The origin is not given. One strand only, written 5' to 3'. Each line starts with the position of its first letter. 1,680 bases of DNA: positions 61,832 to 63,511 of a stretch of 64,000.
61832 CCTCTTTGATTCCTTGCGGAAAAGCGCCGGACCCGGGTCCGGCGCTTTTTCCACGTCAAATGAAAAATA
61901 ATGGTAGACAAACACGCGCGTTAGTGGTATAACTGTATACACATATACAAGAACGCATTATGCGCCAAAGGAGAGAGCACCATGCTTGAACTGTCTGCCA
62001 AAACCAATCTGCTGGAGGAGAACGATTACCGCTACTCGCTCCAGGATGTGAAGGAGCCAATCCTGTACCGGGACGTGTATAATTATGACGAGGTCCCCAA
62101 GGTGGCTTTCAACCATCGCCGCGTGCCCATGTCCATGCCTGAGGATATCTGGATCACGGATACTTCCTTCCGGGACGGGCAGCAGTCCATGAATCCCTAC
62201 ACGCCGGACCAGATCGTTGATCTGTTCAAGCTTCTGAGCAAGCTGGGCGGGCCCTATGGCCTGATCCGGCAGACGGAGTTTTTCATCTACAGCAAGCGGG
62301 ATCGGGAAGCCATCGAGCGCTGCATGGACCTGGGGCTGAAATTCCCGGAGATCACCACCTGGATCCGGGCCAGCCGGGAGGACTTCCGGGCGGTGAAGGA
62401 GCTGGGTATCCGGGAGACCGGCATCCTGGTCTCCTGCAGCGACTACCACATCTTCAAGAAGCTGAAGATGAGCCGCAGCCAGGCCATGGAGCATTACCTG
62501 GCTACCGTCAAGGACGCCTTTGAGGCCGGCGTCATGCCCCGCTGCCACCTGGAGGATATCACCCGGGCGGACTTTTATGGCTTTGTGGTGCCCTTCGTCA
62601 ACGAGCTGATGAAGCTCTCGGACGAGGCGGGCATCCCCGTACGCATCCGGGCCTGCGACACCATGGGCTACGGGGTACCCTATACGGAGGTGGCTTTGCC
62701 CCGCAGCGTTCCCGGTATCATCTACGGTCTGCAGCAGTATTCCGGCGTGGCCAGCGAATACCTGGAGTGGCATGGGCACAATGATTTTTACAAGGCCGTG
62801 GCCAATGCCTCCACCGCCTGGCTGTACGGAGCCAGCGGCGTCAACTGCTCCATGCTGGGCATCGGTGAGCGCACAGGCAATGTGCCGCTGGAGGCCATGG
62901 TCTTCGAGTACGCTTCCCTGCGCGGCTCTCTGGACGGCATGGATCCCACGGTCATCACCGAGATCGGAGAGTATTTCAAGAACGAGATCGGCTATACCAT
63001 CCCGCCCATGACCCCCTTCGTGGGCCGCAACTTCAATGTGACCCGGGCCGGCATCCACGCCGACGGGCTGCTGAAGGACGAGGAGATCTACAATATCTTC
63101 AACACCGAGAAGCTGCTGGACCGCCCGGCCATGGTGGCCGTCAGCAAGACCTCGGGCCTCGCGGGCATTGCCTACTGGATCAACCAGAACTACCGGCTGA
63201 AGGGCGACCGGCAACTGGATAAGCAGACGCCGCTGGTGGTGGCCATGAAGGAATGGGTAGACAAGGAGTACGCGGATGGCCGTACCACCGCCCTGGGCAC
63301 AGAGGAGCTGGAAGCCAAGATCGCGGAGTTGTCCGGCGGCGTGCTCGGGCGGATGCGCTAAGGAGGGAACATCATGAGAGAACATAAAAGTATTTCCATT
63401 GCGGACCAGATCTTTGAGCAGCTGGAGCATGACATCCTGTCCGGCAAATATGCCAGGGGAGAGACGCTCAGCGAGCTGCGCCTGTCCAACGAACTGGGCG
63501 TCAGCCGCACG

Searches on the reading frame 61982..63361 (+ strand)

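Call 9: search_protein_families(library=ncbifam, proteins=[window:61982-63361:+], max_evalue=0.01)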
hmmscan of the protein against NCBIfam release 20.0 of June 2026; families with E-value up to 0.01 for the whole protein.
window:61982-63361:+ (459 aa): 19 families
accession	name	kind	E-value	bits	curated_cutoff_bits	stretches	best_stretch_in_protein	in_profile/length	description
TIGR02660.1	nifV_homocitr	equivalog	2.7e-43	148.7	462.9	1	56-418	2-344/365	homocitrate synthase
NF002085.0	PRK00915.1-2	subfamily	9.7e-42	143.3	517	1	50-398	8-336/504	2-isopropylmalate synthase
TIGR02090.1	LEU1_arch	subfamily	1.5e-39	136.1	484.75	1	57-414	2-339/363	isopropylmalate/citramalate/homocitrate synthases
NF002086.0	PRK00915.1-3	equivalog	4.9e-36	124.3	532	1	51-405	2-349/516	2-isopropylmalate synthase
TIGR02146.1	LysS_fung_arch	equivalog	7.7e-36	124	413.55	1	58-402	1-325/344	homocitrate synthase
NF041069.1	IPMS_Sufob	equivalog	8.7e-33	114.1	600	1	57-404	2-331/371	isopropylmalate synthase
NF002087.0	PRK00915.1-4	equivalog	5.5e-31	107.7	729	1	52-413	3-357/516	2-isopropylmalate synthase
TIGR00973.1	leuA_bact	equivalog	8.5e-30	103.7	598.7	1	56-398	2-336/494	2-isopropylmalate synthase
NF002088.0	PRK00915.1-5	equivalog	1.6e-23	83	697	1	56-397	4-337/514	2-isopropylmalate synthase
NF002084.0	PRK00915.1-1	equivalog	9.1e-22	77.3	748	1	53-398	2-339/523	2-isopropylmalate synthase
NF042433.1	CitmalDyn_Leptosp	equivalog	4.7e-20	71.6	950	1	138-402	93-344/514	(R)-citramalate synthase CimA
NF002991.1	PRK03739.1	subfamily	1.3e-13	50.5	455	1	261-417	237-406/550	2-isopropylmalate synthase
TIGR00977.1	citramal_synth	equivalog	2.2e-13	49.4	450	1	238-426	180-366/526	citramalate synthase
NF042434.1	IPMS_Lepto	equivalog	2.1e-12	46.7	500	1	54-368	4-310/374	2-isopropylmalate synthase LeuA2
TIGR00970.1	leuA_yeast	equivalog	8.3e-09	34.5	697.4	1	261-371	240-349/564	2-isopropylmalate synthase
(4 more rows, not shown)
